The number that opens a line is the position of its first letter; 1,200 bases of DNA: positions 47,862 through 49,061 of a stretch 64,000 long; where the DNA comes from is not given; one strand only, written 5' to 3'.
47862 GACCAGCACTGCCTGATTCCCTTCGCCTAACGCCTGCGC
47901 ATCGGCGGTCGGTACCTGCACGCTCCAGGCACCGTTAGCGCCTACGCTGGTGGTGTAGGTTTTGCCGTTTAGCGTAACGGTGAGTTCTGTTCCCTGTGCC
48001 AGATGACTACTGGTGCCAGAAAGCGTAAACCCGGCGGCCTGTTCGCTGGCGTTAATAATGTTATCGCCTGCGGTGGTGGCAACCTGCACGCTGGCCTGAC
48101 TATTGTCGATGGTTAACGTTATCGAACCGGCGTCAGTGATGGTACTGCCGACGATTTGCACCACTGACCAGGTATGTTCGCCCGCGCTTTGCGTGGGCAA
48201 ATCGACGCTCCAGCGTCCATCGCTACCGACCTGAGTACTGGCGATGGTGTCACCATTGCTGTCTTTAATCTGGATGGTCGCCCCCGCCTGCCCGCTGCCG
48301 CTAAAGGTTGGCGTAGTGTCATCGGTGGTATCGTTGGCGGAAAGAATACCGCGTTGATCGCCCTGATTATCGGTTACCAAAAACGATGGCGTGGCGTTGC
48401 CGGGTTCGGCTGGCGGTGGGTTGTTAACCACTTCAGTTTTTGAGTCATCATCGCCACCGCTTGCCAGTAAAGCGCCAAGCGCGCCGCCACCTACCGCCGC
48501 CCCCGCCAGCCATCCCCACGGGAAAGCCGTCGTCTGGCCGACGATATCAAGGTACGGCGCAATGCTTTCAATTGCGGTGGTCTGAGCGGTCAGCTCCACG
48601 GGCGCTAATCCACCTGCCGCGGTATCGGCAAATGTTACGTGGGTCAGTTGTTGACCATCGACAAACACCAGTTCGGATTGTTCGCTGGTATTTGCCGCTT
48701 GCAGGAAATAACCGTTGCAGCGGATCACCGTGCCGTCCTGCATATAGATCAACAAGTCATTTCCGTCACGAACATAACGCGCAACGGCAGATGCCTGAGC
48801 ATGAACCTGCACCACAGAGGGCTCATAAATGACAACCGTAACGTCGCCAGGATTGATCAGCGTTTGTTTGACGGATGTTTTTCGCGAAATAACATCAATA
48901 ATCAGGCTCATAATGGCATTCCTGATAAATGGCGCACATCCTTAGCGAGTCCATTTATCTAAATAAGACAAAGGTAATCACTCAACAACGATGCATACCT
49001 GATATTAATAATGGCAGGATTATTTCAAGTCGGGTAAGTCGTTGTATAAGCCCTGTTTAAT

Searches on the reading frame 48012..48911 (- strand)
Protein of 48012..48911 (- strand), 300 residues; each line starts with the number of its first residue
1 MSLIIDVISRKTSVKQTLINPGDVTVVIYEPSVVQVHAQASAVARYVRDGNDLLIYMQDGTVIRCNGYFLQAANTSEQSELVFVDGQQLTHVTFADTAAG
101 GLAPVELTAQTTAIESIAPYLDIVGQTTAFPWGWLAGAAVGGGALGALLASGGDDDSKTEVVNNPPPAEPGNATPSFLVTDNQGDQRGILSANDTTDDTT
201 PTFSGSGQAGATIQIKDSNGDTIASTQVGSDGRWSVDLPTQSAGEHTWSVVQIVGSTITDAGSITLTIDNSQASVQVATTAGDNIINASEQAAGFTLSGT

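Call 11: search_protein_families(proteins=[window:48012-48911:-], library=ncbifam, max_evalue=0.01)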
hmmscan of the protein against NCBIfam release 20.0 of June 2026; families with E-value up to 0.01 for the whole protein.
window:48012-48911:- (300 aa): 6 families
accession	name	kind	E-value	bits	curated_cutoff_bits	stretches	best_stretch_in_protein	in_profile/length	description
NF047714.1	adhesin_SiiEA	exception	2.6e-153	508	425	1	1-229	1-229/229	BapA-related adhesin SiiEA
NF033677.1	biofilm_BapA_N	domain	1.1e-19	70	35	1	5-69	1-63/64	BapA prefix-like domain-containing protein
NF040520.1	Ig_like_BLP2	equivalog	1.3e-17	63.3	750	2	174-267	512-608/730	Ig-like repeat protein Blp2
NF033510.3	Ca_tandemer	repeat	2.5e-12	47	50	2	181-251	17-87/96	Ca2+-stabilized repeat-containing adhesin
NF012196.1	Ig_like_ice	domain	0.0031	17.3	50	1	254-299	7-54/108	Ig-like domain-containing protein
NF058648.1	ECF_sub_HI1622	equivalog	0.0097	15.9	100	0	203-247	33-77/180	NikL family nickel/cobalt ECF transporter subunit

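Call 12: search_solved_structures(query=window:48012-48911:-, max_evalue=1, show_alignments=2)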
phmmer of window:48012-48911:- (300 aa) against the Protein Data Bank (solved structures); distinct sequences matched with E-value up to 1: 0.

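Call 13: profile_search(protein=window:48012-48911:-)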
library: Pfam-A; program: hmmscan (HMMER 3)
A. the first sequence (300 residues): domains with independent E <= 10: 6; with E <= 0.001: 3
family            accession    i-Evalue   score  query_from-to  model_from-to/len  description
BapA_N            PF22783.1     8.7e-19    67.9       5-123         4-112/123  BapA, prefix-like domain
Big_6             PF17936.7     1.6e-09    38.3     195-251         9-65/83  Bacterial Ig domain
Big_13            PF19077.6     3.5e-08    34.3     180-269         8-101/102  Bacterial Ig-like domain
CarboxypepD_reg   PF13620.12     0.0026    18.5     204-270        10-73/82  Carboxypeptidase regulatory-like domain
FlgD_ig           PF13860.13       0.63    10.5     202-231        13-45/79  FlgD Ig-like domain
PLipase_C_C       PF05506.17        3.3     9.1     202-250        17-56/80  Bacterial phospholipase C, C-terminal domain

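Call 34: predict_structure(alignment_id=A1)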
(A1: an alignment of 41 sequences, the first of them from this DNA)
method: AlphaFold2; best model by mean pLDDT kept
length: 270 residues; sequences in the alignment: 41
mean_pLDDT: 84.8   pTM: 0.55
mean pLDDT of the five models: 84.8, 84.6, 84.5, 84.4, 83.5
residues with pLDDT >= 90: 176; 70-90: 44; 50-70: 16; < 50: 34
segments of 3 or more residues with pLDDT < 50: 125-153
pLDDT, mean of each block of 10 residues (from residue 1): 92 89 91 97 97 96 96 92 97 85 92 96 56 37 35 47 56 87 86 94 94 98 96 94 98 96 95
secondary structure, 60 per line:
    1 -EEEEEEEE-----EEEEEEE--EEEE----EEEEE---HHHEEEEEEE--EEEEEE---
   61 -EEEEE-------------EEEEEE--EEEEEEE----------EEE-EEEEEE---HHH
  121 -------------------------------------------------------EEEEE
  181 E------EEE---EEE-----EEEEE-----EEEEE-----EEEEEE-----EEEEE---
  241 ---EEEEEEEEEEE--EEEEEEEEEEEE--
elements in order: E2-9 E15-21 E24-27 E32-36 E43-49 E52-57 E62-66 E80-85 E88-94 E105-107 E109-114 E176-181 E188-190 E194-196 E202-206 E212-216 E222-227 E233-237 E244-254 E257-268

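Call 36: fold_search(model_id=the predicted structure, library=pdb)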
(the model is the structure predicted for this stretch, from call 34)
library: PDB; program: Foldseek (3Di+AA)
matches with E <= 10: 1623; with E <= 0.001: 3
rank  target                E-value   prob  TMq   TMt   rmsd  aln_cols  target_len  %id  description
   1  7c7u_A                3.3e-05  1.00  0.28  0.14  11.5       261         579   10  Biofilm associated protein - BSP domain (released 2021-05-12)
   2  7c7u_B                5.0e-05  1.00  0.27  0.14  11.6       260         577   10  Biofilm associated protein - BSP domain (released 2021-05-12)
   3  5icu                  5.4e-04  1.00  0.22  0.49   4.2        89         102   20  The crystal structure of CopC from Methylosinus trichosporium OB3b (released 2016-04-06)
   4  2yn5_A                1.8e-03  0.94  0.27  0.26  24.2       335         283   15  Structural insight into the giant calcium-binding adhesin SiiE: implications for the adhesion of Salmonella enterica t (released 2013-04-03)
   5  5aa7_A                2.5e-03  1.00  0.23  0.41   5.6        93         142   13  Structural and functional characterization of a chitin-active 15.5 kDa lytic polysaccharide monooxygenase domain from  (released 2015-12-09)
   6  2yn5_B                2.9e-03  0.91  0.27  0.25  23.6       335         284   14  Structural insight into the giant calcium-binding adhesin SiiE: implications for the adhesion of Salmonella enterica t (released 2013-04-03)
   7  3cmg                  3.1e-03  1.00  0.23  0.10   2.7        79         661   14  Crystal structure of putative beta-galactosidase from Bacteroides fragilis (released 2008-04-29)
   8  2yn3_D                3.2e-03  1.00  0.23  0.29   4.4        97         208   21  Structural insight into the giant calcium-binding adhesin SiiE: implications for the adhesion of Salmonella enterica t (released 2013-04-03)
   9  6tqd_E                3.4e-03  0.90  0.22  0.28  17.4       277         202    9  D00-D0 domain of Intimin (released 2021-01-13)
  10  3v9f_A                4.7e-03  0.96  0.25  0.10  15.8       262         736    8  Crystal Structure of the extracellular domain of the putative hybrid two component system BT3049 from B. thetaiotaomic (released 2012-03-14)
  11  5du7_C                5.8e-03  1.00  0.22  0.18   4.9       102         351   14  Crystal structure of ldtMt2 at 1.79 Angstrom resolution (released 2016-09-28)
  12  1k9t_A                6.1e-03  1.00  0.24  0.13   7.4       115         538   11  Chitinase a complexed with tetra-N-acetylchitotriose (released 2002-11-06)
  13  8dhe_A                6.4e-03  1.00  0.25  0.11   2.3        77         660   12  Tannerella forsythia beta-glucuronidase (mL1) (released 2023-05-17)
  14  1eib_A                6.4e-03  1.00  0.24  0.13   7.4       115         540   11  CRYSTAL STRUCTURE OF CHITINASE A MUTANT D313A COMPLEXED WITH OCTA-N-ACETYLCHITOOCTAOSE (NAG)8. (released 2001-02-25)
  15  5z7m_A                6.8e-03  1.00  0.25  0.13   6.5       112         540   12  SmChiA sliding-intermediate with chitohexaose (released 2018-09-26)
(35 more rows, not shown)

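Call 38: search_solved_structures(query=A1, max_evalue=10, show_alignments=0)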
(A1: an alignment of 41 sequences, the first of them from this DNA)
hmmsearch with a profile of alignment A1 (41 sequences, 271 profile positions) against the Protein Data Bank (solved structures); distinct sequences matched with E-value up to 10: 19.
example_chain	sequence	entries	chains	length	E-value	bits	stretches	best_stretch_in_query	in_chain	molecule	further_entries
4p99_A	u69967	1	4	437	1.5e-41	145.7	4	157-267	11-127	MpAFP_RII tetra-tandemer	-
5irb_A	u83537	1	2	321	4.3e-23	85.2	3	160-261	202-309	RTX-adhesin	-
2yn3_A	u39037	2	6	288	2.5e-19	72.9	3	167-266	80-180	PUTATIVE INNER MEMBRANE PROTEIN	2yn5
7dm0_A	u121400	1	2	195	8.1e-12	48.2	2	174-261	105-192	Biofilm-associated surface protein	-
4kdv_A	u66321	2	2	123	1.1e-11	47.7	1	157-259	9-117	Antifreeze protein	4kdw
6m3a_A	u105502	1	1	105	1.2e-06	31.2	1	188-261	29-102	Biofilm-associated surface protein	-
7c7u_A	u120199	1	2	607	0.00097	21.7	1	181-254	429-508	Biofilm-associated surface protein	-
7ui8_A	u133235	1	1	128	0.0045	19.5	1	166-253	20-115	Split ester bond-containing adhesin repeat domain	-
9h4u_A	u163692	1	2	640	0.021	17.3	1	192-250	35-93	Carbohydrate esterase FI8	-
9ega_A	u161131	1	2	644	0.047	16.2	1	193-246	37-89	Sialate O-acetylesterase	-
7kmm_A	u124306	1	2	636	0.083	15.4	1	192-246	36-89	Sialic acid-specific 9-O-acetylesterase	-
4v7e_Cu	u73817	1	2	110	0.4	13.1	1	81-161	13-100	60S ribosomal protein P1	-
6nz0_Z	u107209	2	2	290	0.4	13.1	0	230-265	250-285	Dyslexia-associated protein KIAA0319-like protein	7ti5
7o0u_C1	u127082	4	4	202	1.1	11.6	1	135-195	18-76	RC-S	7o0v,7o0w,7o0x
6mnj_A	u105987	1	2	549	1.3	11.4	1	56-113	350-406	Hz136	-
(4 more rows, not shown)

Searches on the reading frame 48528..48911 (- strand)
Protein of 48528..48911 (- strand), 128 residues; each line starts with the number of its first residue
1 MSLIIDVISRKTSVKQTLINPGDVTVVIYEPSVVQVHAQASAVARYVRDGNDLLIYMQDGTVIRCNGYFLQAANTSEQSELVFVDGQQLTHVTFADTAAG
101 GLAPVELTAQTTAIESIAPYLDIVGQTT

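Call 42: search_solved_structures(query=A2, max_evalue=10, show_alignments=0)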
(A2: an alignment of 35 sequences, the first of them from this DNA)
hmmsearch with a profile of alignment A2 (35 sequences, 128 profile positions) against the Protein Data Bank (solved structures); distinct sequences matched with E-value up to 10: 4.
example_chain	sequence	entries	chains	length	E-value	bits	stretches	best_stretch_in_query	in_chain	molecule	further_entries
6mnj_A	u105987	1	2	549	0.16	15.1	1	56-113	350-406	Hz136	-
9vrc_A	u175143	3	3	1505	0.64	13.1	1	53-122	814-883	ABC transporter C family member 13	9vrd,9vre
9vrb_A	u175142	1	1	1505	0.64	13.1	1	53-122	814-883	ABC transporter C family member 13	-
9lx4_A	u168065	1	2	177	1.5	12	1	7-67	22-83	ZZ4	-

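Call 44: predict_structure(alignment_id=A2)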
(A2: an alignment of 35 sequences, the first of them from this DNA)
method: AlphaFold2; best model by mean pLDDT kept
length: 128 residues; sequences in the alignment: 35
mean_pLDDT: 91.9   pTM: 0.85
mean pLDDT of the five models: 91.9, 90.7, 90.5, 90.0, 89.5
residues with pLDDT >= 90: 105; 70-90: 15; 50-70: 6; < 50: 2
segments of 3 or more residues with pLDDT < 50: none
pLDDT, mean of each block of 10 residues (from residue 1): 94 95 95 97 97 97 96 88 97 83 92 96 63
secondary structure, 60 per line:
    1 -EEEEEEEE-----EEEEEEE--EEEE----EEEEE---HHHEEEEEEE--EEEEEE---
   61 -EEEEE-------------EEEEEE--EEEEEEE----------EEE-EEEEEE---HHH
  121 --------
elements in order: E2-9 E15-21 E24-27 E32-36 E43-49 E52-57 E62-66 E80-85 E88-94 E105-107 E109-114

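Call 49: fold_search(model_id=the predicted structure, library=pdb)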
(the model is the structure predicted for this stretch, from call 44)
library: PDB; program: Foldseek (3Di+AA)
matches with E <= 10: 535; with E <= 0.001: 0
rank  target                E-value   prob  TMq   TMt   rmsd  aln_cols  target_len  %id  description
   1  4pn1_A                2.8e-01  0.06  0.18  0.11  15.7       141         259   10  Structure of S. pombe Pct1 RNA triphosphatase in complex with the Spt5 CTD (released 2014-11-12)
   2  9mez_D                4.0e-01  0.05  0.15  0.08  11.9       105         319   16  Crystal structure of MRAS(GDP) bound to LZTR1(Kelch domain) (released 2025-09-10)
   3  4pn1_B                4.2e-01  0.07  0.21  0.13  14.8       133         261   11  Structure of S. pombe Pct1 RNA triphosphatase in complex with the Spt5 CTD (released 2014-11-12)
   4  2qua                  4.7e-01  0.77  0.35  0.08   6.9        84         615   12  Crystal structure of LipA from Serratia marcescens (released 2007-08-28)
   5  6c7b                  4.7e-01  0.21  0.22  0.05  10.2        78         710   10  Crystal structure of Mycobacterium tuberculosis malate synthase in complex with Methoxynaphthyldiketoacid (released 2018-09-05)
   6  2zj6                  5.2e-01  0.91  0.37  0.08   2.2        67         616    9  Crystal structure of D337A mutant of Pseudomonas sp. MIS38 lipase (released 2008-12-02)
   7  2z8x                  5.5e-01  0.90  0.37  0.08   2.3        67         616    9  Crystal structure of extracellular lipase from Pseudomonas sp. MIS38 (released 2007-10-30)
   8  7xre_F                5.5e-01  0.08  0.18  0.09   9.6        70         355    8  Crystal structure of DgpA (released 2023-02-15)
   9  4pn0_B                5.5e-01  0.04  0.18  0.10  15.5       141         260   11  Structure of S. pombe Pct1 RNA triphosphatase (released 2014-11-12)
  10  7xre_E                6.9e-01  0.08  0.18  0.09  15.1        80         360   11  Crystal structure of DgpA (released 2023-02-15)
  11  9qcm_F                6.9e-01  0.04  0.17  0.17  13.4       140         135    9  Botulinum neurotoxin type B1, 14-subunit, Large Progenitor Toxin Complex (L-PTC) (released 2025-09-10)
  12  3s9z                  7.3e-01  0.16  0.22  0.05   9.7        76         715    6  Crystal structure of Mycobacterium tuberculosis malate synthase in complex with 4-(2-bromophenyl)-2,4-dioxobutanoic acid (released 2012-11-07)
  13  4m8a_A                7.7e-01  0.35  0.21  0.37   4.7        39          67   31  Crystal Structure of Thermotoga maritima FtsH Periplasmic Domain (released 2014-09-17)
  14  6c2x                  7.7e-01  0.16  0.23  0.05  10.1        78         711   13  Crystal structure of Mycobacterium tuberculosis malate synthase in complex with 2-Br-6-Me-phenyldiketoacid (released 2018-09-05)
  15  4bk3                  7.7e-01  0.11  0.17  0.06  19.4       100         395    8  Crystal structure of 3-hydroxybenzoate 6-hydroxylase uncovers lipid- assisted flavoprotein strategy for regioselective a (released 2013-07-24)
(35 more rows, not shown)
